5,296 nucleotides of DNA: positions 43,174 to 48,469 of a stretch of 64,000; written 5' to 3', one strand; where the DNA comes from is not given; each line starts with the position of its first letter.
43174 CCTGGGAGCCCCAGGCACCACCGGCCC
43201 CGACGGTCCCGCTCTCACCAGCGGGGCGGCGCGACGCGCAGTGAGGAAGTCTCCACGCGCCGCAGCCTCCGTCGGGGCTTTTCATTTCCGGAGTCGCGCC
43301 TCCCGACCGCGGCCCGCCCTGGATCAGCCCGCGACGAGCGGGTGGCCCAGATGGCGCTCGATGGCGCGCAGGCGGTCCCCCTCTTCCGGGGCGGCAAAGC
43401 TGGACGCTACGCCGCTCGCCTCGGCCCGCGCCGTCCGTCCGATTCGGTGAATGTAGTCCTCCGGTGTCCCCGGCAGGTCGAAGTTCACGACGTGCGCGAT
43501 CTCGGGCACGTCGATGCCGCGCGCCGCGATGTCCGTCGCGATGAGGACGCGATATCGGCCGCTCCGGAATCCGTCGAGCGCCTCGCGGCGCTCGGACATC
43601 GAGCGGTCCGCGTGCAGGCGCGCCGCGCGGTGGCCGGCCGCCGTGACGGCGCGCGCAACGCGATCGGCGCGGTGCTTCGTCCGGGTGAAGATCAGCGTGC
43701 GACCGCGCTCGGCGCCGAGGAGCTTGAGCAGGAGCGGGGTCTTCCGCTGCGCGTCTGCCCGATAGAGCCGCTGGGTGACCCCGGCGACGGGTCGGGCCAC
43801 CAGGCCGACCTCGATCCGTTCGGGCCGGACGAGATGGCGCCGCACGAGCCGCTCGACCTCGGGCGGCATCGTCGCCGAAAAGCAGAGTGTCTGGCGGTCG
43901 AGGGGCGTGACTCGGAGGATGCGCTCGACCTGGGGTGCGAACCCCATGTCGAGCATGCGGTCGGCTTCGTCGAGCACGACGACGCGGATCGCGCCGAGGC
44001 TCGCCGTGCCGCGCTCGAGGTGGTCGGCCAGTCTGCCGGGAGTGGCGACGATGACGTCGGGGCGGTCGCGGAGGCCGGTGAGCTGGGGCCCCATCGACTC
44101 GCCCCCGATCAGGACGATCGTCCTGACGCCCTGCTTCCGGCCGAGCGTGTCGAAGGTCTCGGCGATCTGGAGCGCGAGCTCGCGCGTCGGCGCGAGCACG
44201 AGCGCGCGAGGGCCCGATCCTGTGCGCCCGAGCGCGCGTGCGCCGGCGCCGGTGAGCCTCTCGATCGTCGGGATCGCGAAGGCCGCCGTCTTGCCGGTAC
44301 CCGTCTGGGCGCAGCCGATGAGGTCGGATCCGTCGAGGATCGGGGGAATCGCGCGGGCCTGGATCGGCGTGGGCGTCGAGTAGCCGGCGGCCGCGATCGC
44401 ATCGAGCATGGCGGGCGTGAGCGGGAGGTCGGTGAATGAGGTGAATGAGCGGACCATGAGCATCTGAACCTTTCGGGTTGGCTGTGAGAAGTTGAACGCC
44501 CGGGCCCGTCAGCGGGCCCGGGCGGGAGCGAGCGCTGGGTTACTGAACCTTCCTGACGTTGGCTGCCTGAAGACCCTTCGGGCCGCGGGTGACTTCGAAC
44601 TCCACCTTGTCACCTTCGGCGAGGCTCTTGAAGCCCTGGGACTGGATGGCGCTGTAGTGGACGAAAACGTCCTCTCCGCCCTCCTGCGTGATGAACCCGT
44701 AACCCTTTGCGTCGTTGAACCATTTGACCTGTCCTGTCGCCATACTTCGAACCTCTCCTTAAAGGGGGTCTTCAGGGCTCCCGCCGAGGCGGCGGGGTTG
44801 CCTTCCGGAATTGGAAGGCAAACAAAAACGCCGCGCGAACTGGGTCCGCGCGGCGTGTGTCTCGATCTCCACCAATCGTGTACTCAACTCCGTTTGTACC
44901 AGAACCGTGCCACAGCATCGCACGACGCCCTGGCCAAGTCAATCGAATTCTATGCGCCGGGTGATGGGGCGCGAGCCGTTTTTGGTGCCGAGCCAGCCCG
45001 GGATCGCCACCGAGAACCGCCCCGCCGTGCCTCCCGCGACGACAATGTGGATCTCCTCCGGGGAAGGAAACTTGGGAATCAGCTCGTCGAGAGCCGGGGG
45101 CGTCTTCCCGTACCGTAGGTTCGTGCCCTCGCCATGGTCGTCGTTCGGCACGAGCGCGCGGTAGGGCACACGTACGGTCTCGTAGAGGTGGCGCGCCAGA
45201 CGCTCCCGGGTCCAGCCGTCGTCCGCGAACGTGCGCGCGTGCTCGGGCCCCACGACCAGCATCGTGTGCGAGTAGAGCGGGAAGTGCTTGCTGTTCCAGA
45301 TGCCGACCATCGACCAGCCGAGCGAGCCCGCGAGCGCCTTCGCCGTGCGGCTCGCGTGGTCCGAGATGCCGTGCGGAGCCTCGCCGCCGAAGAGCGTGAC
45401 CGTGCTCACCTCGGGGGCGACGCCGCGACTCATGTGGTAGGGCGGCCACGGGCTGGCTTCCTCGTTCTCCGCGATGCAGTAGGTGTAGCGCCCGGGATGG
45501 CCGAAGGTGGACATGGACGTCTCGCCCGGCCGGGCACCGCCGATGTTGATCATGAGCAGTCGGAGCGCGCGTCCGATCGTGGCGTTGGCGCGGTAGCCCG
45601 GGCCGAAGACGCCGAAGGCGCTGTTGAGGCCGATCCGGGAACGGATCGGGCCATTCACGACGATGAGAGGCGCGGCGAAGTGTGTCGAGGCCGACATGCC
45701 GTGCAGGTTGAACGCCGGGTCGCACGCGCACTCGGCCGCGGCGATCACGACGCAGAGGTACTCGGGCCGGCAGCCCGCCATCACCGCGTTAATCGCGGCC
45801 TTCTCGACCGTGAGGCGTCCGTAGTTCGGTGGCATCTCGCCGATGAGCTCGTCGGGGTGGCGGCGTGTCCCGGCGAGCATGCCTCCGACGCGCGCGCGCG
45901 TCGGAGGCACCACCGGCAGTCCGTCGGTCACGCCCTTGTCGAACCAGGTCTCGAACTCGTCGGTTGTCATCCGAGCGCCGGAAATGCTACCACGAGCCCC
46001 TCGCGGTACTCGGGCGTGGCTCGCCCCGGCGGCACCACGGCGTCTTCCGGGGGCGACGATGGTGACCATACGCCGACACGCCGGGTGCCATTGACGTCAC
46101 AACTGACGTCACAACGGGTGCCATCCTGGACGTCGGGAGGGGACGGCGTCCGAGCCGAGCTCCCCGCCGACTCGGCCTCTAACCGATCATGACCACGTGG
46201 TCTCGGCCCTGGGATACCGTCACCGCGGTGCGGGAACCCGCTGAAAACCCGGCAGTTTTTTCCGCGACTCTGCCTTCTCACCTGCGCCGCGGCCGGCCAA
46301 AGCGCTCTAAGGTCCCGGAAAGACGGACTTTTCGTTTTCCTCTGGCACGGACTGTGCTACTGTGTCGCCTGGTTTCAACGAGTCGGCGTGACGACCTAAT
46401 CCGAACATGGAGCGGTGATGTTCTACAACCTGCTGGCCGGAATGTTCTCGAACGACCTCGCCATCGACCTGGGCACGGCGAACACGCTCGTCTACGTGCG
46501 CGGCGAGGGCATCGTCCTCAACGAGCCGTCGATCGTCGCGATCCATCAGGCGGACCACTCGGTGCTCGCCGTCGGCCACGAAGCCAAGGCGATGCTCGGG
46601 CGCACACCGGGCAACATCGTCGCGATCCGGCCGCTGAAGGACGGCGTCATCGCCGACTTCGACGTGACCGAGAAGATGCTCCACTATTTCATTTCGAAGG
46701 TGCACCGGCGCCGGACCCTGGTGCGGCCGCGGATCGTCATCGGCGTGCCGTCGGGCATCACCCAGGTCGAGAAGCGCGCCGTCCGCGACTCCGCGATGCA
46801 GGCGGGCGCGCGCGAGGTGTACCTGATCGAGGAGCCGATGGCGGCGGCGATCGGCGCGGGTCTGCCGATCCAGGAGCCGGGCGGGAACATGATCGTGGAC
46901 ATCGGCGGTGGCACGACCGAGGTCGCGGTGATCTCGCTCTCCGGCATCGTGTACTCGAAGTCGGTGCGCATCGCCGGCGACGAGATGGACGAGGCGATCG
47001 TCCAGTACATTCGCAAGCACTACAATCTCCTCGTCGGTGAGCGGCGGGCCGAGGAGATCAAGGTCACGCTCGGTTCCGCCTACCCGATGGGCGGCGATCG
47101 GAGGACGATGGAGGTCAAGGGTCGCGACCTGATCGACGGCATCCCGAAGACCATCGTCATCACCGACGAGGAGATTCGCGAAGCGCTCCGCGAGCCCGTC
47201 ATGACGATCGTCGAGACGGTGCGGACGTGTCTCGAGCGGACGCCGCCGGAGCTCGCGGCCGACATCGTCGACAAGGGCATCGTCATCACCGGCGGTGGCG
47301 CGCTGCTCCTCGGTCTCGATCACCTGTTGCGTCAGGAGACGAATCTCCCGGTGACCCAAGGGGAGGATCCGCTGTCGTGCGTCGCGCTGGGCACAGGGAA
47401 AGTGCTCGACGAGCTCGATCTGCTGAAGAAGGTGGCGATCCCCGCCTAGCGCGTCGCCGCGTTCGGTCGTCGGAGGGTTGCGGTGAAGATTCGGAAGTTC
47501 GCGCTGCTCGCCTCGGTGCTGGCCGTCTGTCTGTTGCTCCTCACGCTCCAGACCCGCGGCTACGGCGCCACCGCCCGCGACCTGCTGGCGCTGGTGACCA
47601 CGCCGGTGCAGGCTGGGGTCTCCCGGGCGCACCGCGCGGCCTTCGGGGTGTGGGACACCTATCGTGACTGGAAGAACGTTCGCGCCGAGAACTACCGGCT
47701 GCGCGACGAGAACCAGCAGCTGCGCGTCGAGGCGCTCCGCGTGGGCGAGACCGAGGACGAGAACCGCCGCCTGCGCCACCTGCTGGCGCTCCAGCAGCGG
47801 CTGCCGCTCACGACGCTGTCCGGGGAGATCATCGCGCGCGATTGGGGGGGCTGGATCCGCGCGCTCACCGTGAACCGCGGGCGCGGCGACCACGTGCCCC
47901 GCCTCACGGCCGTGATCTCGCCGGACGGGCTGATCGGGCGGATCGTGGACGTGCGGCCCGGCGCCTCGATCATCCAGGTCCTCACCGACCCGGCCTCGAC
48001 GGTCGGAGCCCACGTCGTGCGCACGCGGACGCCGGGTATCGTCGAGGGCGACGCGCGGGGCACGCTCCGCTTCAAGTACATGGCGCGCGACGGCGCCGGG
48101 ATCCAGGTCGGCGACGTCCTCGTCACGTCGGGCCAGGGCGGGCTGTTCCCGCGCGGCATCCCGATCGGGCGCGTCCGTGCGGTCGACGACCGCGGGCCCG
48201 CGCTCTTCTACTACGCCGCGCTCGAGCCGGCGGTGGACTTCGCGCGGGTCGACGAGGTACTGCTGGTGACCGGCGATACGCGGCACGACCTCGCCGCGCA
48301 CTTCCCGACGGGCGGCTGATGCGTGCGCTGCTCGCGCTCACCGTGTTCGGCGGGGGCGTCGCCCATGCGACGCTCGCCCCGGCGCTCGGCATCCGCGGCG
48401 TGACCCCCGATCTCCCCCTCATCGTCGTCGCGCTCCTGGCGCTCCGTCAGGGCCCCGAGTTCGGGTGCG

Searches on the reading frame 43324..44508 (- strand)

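Call 41: search_protein_families(library=pfam, proteins=[window:43324-44508:-], max_evalue=0.001)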
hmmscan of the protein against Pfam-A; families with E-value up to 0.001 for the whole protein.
window:43324-44508:- (394 aa): 3 families
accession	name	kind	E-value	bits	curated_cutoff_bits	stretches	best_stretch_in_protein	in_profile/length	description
PF00270.35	DEAD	-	8.1e-51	172.5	26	1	47-220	1-166/167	DEAD/DEAH box helicase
PF00271.37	Helicase_C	-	3e-31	108.3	23.5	1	258-362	4-109/110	Helicase conserved C-terminal domain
PF04851.21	ResIII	-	2.7e-07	31.1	22.5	1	67-214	30-162/164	Type III restriction enzyme, res subunit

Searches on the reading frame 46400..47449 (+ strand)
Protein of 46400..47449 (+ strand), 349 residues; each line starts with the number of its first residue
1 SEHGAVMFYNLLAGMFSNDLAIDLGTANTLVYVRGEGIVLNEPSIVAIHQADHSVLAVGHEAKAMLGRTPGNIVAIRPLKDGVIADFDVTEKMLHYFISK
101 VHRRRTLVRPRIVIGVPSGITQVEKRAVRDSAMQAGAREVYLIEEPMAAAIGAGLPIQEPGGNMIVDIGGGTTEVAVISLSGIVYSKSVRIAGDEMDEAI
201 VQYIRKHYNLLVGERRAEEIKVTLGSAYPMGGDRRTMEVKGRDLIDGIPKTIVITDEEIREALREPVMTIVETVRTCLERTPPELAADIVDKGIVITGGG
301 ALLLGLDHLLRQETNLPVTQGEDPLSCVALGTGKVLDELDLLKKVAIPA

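Call 38: search_protein_families(library=pfam, proteins=[window:46400-47449:+], max_evalue=0.001)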
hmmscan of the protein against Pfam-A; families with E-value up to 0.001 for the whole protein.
window:46400-47449:+ (349 aa): 5 families
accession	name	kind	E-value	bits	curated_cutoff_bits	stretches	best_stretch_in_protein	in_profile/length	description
PF06723.19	MreB_Mbl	-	2.4e-153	510.2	27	1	18-343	2-326/327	MreB/Mbl protein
PF00022.25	Actin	-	1.2e-11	44.3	27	1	43-207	31-190/410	Actin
PF14450.12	FtsA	-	1.6e-11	45.1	31.8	1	165-323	2-112/127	Cell division protein FtsA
PF00012.26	HSP70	-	1.9e-11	43.3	20.6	1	111-209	135-239/599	Hsp70 protein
PF11104.14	PilM_2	-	5e-05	22.8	27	0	164-219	183-234/340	Type IV pilus assembly protein PilM;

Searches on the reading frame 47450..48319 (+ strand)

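Call 38: search_protein_families(library=pfam, proteins=[window:47450-48319:+], max_evalue=0.001)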
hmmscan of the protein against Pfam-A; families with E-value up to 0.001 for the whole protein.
window:47450-48319:+ (289 aa): 1 family
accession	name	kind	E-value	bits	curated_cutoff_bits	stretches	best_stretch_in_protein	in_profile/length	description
PF04085.20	MreC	-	1.1e-38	132.8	28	1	127-273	1-146/147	Rod shape-determining protein MreC, barrel core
